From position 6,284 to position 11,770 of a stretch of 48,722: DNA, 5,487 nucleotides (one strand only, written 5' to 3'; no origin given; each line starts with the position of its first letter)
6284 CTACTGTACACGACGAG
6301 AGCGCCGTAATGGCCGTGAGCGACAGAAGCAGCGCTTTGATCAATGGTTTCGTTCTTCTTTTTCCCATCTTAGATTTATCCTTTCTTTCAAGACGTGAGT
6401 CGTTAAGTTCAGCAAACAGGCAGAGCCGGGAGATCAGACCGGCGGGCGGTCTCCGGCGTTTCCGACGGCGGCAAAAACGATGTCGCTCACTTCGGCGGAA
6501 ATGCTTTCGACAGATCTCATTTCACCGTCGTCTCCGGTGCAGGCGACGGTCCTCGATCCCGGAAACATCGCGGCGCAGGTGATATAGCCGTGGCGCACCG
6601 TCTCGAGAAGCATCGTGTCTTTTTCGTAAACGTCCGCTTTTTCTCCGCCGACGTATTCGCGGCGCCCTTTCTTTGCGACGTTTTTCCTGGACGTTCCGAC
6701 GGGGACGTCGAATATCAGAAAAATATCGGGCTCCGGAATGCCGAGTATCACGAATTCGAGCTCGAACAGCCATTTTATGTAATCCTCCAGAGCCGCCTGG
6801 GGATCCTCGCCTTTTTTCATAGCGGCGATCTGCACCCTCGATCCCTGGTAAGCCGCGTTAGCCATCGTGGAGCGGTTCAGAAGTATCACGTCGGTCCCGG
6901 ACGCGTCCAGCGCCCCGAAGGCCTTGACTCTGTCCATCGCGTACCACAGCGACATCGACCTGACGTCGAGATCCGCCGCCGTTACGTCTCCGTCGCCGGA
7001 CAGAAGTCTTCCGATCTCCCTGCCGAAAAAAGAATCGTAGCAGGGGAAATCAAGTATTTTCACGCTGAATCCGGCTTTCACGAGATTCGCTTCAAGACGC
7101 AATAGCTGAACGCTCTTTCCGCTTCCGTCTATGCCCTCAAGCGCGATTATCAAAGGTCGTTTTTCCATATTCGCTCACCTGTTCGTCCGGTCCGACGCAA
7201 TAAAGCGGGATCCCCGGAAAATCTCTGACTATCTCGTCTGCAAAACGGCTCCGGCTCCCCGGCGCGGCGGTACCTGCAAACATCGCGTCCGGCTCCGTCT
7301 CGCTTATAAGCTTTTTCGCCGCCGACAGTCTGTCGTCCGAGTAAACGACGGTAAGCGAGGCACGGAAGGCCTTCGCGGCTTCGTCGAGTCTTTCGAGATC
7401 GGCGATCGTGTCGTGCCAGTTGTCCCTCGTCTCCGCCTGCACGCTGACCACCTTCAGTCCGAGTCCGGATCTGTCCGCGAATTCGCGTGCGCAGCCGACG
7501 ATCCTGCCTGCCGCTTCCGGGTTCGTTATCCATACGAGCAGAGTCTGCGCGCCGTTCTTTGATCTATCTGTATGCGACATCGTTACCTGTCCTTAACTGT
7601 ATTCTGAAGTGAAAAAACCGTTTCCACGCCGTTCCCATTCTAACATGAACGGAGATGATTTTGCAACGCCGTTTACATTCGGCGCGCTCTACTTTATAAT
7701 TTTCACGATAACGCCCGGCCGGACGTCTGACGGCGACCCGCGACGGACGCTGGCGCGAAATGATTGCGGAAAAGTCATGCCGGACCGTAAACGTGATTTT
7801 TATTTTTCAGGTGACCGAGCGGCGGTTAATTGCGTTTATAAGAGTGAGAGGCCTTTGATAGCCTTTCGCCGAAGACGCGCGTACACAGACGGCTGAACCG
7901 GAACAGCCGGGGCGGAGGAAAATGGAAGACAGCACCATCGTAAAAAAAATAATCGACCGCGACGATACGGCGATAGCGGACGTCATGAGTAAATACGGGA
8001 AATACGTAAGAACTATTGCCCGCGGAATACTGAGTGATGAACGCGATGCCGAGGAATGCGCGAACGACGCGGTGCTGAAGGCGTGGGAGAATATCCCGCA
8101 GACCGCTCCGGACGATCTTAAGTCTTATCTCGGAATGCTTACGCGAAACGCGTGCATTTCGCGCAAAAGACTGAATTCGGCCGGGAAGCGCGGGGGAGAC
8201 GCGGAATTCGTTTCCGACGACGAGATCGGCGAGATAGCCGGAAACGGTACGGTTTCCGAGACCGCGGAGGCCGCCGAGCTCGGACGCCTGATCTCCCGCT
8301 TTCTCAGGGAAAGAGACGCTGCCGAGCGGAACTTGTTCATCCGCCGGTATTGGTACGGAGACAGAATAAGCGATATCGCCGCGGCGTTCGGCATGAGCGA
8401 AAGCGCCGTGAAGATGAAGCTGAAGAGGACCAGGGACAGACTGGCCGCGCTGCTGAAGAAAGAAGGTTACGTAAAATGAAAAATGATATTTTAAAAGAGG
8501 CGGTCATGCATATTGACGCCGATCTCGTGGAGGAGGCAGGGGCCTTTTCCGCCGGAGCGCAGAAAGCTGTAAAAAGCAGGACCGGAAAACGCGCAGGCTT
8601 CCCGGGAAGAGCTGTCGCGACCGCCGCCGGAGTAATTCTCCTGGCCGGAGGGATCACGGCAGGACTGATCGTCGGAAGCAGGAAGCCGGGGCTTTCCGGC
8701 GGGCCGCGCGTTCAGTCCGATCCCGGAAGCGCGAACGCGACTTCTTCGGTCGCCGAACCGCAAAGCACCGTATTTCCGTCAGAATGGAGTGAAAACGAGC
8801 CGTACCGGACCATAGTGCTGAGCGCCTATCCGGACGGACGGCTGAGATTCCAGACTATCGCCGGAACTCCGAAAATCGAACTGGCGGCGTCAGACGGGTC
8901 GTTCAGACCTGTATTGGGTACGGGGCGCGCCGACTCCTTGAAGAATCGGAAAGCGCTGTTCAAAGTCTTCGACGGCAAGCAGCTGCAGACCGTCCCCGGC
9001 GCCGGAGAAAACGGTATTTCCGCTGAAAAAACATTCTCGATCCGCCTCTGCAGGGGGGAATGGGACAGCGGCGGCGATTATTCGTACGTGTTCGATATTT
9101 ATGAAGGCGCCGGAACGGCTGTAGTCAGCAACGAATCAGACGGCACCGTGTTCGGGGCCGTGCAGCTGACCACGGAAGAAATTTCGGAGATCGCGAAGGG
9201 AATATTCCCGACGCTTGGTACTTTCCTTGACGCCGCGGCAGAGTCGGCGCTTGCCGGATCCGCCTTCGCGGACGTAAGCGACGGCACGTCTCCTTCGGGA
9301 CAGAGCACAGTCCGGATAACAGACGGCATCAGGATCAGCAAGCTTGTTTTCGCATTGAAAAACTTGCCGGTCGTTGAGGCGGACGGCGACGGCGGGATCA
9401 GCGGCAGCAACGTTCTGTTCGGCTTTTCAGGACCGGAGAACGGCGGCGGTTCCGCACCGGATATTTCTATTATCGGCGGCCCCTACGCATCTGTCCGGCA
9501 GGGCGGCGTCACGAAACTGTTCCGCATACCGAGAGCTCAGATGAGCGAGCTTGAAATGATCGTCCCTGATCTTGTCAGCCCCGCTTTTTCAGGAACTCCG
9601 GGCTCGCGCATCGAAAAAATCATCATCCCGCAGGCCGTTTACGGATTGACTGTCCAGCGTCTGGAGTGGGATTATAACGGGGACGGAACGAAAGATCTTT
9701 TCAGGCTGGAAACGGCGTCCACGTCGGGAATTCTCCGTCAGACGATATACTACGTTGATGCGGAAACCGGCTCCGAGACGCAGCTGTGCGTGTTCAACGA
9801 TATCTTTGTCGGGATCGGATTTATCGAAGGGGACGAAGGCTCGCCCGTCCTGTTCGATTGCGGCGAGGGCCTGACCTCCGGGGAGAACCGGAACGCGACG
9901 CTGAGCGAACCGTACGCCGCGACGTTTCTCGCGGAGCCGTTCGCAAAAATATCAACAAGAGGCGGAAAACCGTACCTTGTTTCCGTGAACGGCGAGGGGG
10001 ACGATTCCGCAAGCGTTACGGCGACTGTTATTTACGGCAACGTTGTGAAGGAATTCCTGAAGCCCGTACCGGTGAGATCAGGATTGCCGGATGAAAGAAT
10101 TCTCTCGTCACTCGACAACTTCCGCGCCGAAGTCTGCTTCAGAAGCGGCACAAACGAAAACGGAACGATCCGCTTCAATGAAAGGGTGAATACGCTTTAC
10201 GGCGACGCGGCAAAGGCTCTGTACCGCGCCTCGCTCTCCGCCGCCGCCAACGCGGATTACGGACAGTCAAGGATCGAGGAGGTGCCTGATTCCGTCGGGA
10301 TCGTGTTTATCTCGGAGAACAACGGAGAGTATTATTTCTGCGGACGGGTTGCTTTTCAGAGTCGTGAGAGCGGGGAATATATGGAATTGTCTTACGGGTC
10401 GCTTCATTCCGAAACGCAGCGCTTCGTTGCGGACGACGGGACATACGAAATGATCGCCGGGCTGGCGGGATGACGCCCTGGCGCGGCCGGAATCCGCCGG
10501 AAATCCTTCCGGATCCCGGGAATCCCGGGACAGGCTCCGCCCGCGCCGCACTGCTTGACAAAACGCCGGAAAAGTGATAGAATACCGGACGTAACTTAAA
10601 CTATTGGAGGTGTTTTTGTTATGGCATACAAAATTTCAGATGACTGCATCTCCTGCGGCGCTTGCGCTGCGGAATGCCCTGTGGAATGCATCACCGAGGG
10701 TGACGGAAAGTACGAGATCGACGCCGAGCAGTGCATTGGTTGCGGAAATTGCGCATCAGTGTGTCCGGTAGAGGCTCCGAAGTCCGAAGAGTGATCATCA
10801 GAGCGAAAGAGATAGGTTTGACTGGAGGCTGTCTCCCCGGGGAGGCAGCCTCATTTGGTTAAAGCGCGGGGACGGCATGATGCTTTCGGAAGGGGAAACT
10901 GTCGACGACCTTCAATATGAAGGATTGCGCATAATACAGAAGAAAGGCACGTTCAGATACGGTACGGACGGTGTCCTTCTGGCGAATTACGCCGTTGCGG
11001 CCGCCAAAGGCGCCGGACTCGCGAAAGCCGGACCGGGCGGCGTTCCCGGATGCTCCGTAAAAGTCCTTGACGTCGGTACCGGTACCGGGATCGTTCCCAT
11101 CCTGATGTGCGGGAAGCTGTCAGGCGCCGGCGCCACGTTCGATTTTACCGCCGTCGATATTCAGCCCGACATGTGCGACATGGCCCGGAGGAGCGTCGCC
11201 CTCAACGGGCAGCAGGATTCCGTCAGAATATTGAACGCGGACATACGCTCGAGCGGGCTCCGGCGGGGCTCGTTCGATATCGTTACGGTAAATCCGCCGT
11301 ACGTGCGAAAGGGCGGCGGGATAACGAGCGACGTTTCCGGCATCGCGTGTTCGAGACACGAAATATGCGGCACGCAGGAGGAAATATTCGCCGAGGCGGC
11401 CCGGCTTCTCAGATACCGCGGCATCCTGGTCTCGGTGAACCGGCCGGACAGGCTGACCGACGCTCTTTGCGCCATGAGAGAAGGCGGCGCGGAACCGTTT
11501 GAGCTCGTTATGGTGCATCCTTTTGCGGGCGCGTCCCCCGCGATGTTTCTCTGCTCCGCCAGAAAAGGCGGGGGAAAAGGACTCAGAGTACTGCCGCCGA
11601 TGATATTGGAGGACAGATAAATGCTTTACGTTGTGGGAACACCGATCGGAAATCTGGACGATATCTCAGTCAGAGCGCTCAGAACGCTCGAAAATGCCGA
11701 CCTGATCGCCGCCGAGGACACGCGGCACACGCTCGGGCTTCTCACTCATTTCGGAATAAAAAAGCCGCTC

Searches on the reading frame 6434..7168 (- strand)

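Call 7: search_protein_families(library=pfam, proteins=[window:6434-7168:-], max_evalue=0.01)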
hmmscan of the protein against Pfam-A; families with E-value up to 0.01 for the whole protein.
window:6434-7168:- (244 aa): 1 family
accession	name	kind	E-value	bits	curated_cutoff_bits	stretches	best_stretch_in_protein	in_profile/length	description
PF02223.23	Thymidylate_kin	-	3.9e-10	40.1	27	1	10-169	1-140/185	Thymidylate kinase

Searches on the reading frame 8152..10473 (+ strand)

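Call 7: search_protein_families(library=pfam, proteins=[window:8152-10473:+], max_evalue=0.01)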
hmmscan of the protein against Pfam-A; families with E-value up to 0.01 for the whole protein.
window:8152-10473:+ (773 aa): 0 families

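Call 58: search_protein_families(library=pfam, proteins=[window:8152-10473:+], max_evalue=1)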
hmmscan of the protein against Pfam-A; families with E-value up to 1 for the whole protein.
window:8152-10473:+ (773 aa): 2 families
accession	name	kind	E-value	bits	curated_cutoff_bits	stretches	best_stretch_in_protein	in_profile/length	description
PF10669.14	Phage_Gp23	-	0.44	11.3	29.3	1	67-123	42-99/120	Protein gp23 (Bacteriophage A118)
PF02064.20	MAS20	-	0.54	10.8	27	1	69-119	19-68/132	MAS20 protein import receptor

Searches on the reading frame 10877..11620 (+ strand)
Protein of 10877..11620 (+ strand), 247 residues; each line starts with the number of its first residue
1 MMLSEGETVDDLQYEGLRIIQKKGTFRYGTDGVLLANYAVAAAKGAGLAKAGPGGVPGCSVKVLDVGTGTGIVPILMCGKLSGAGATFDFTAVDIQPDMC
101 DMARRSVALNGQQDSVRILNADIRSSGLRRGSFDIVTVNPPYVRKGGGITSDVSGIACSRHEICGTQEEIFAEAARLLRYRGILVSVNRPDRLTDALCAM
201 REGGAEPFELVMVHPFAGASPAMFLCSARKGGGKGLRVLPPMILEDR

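Call 7: search_protein_families(library=pfam, proteins=[window:10877-11620:+], max_evalue=0.01)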
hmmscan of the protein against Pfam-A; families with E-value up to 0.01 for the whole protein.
window:10877-11620:+ (247 aa): 10 families
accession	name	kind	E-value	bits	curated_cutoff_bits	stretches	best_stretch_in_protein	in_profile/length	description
PF13649.12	Methyltransf_25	-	2.3e-10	41.5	27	1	63-138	1-70/97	Methyltransferase domain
PF08241.18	Methyltransf_11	-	2.4e-09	38.1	21.2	1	64-138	1-66/95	Methyltransferase domain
PF05175.20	MTS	-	6.7e-08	32.8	23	1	61-153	33-118/170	Methyltransferase small domain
PF13847.12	Methyltransf_31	-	9.1e-07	29.1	27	1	61-187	5-110/145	Methyltransferase domain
PF08242.18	Methyltransf_12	-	4.5e-05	24.6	30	1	64-139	1-72/98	Methyltransferase domain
PF01209.24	Ubie_methyltran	-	0.00012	22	20.1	1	61-138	49-122/233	ubiE/COQ5 methyltransferase family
PF06325.19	PrmA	-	0.00098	19.1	22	1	62-139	164-233/296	Ribosomal protein L11 methyltransferase (PrmA)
PF13489.12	Methyltransf_23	-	0.0018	18.4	27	1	62-137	25-86/164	Methyltransferase domain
PF01170.24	UPF0020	-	0.0025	18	22.3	1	87-144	76-133/197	RMKL-like, methyltransferase domain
PF07669.17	Eco57I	-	0.0069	16.9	25.3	0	128-146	70-88/171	Eco57I restriction-modification methylase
